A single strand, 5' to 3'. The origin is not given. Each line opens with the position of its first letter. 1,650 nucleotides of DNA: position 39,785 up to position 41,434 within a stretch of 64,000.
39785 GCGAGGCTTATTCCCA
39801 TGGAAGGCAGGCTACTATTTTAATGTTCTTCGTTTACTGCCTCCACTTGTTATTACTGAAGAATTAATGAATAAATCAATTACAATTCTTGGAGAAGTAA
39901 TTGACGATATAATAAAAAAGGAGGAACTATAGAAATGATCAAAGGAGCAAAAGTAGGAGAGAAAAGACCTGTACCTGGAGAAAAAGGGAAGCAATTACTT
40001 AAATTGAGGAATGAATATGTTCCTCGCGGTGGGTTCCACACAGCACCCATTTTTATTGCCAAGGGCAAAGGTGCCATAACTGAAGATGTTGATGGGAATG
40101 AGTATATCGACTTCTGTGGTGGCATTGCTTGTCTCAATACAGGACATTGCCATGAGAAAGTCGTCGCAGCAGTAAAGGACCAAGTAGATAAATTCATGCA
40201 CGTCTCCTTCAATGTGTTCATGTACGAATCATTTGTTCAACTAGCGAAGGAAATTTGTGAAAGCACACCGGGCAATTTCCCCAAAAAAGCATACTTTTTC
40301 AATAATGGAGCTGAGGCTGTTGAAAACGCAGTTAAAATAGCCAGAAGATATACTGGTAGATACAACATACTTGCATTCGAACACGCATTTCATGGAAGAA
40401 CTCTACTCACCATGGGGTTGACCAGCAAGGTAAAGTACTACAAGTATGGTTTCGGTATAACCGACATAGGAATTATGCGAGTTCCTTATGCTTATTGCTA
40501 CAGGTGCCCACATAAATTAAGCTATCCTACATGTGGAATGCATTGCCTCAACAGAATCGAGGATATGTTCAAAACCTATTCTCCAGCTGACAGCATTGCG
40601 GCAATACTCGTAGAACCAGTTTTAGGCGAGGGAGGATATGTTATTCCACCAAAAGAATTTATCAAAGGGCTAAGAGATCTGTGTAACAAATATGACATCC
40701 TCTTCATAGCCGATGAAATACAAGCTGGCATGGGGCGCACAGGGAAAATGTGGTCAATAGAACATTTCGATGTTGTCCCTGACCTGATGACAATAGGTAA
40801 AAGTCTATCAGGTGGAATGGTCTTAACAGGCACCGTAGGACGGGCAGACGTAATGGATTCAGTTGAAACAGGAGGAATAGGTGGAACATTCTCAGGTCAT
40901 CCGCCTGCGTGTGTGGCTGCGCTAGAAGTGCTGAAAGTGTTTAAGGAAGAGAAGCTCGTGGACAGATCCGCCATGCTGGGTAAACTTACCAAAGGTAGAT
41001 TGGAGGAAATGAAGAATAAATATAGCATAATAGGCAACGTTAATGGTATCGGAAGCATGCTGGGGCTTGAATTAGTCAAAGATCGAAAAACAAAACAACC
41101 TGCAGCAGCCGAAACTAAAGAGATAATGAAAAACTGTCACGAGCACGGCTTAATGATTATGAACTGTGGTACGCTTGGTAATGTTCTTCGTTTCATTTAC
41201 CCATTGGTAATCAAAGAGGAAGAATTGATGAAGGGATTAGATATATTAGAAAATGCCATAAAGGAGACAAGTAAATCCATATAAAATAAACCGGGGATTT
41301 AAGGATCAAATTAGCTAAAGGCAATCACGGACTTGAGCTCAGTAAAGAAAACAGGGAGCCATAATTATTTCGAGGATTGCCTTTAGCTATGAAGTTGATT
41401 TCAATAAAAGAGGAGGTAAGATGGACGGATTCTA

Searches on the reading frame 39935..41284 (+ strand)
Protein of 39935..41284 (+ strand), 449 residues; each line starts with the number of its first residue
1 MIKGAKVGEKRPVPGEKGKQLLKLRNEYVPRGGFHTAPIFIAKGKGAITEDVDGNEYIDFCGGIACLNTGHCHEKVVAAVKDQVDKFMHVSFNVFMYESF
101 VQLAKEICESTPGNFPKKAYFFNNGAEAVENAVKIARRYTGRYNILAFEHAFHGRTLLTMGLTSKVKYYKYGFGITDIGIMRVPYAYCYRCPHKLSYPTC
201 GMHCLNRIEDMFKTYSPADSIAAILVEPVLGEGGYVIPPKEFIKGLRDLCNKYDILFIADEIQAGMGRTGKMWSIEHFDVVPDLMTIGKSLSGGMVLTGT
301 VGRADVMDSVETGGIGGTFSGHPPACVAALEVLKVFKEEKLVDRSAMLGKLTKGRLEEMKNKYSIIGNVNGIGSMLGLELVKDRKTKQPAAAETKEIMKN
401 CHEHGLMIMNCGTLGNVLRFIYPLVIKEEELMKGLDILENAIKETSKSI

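Call 10: search_protein_families(library=pfam, proteins=[window:39935-41284:+])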
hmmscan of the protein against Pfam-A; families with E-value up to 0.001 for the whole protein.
window:39935-41284:+ (449 aa): 1 family
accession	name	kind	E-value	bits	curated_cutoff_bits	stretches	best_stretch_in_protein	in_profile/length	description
PF00202.27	Aminotran_3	-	7.8e-124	413.9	30.5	1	36-442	8-403/403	Aminotransferase class-III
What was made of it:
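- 39935..41284 (+): Class-III aminotransferase gene 2 (449 aa), GABA-transaminase-like. Its stop codon is 27 nt upstream of the left arm. Pfam Aminotran_3, E 7.8e-124 (call 10).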

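Call 79: search_protein_families(library=ncbifam, proteins=[window:39935-41284:+], max_evalue=1e-20)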
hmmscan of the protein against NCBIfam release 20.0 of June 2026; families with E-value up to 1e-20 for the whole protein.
window:39935-41284:+ (449 aa): 69 families (the best 25 are shown)
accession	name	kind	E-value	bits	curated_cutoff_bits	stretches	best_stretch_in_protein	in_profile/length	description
NF005376.0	PRK06918.1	equivalog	1.9e-159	530.9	676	1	11-445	10-444/451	4-aminobutyrate--2-oxoglutarate transaminase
TIGR00700.1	GABAtrnsam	equivalog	2.3e-148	494.3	506.65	1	25-443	3-419/420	4-aminobutyrate--2-oxoglutarate transaminase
NF004714.0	PRK06058.1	subfamily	7.3e-143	476.4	639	1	12-444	17-446/447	4-aminobutyrate--2-oxoglutarate transaminase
NF005993.0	PRK08117.1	subfamily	1.8e-141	471.7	574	1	37-446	25-431/433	aspartate aminotransferase family protein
NF004426.0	PRK05769.1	equivalog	3.6e-138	461.1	552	1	11-445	10-440/441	acetyl ornithine aminotransferase family protein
NF005985.0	PRK08088.1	equivalog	3e-135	451.2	713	1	19-445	5-424/426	4-aminobutyrate--2-oxoglutarate transaminase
NF005692.0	PRK07495.1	equivalog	1.9e-128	428.7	724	1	20-447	5-424/425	4-aminobutyrate--2-oxoglutarate transaminase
NF005272.0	PRK06777.1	equivalog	1.2e-124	416.1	725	1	20-442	5-419/421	4-aminobutyrate--2-oxoglutarate transaminase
NF006228.0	PRK08360.1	equivalog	1.1e-122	409.9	608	1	34-445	20-427/443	aspartate aminotransferase family protein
NF007308.0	PRK09792.1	equivalog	1.7e-118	396.1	747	1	27-443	12-420/421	4-aminobutyrate transaminase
NF006368.0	PRK08593.1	equivalog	2.5e-112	375.8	570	1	19-446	7-433/448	aspartate aminotransferase family protein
NF049976.1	AmadipTransam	equivalog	4.1e-109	365.2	650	1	37-445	14-415/416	2-aminoadipate transaminase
NF045634.1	LeuMetRace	equivalog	8.6e-102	341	800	1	35-445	21-427/432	leucine/methionine racemase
TIGR00707.1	argD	subfamily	1.8e-95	320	410.05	1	35-442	7-380/381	acetylornithine/succinylornithine family transaminase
NF004718.0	PRK06062.1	subfamily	3.5e-89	299.4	472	1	37-447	38-451/454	hypothetical protein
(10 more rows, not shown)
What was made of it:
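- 39935..41284 (+): The best NCBIfam models are 4-aminobutyrate--2-oxoglutarate transaminase, 494-531 bits, just under their cut-offs (call 79).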
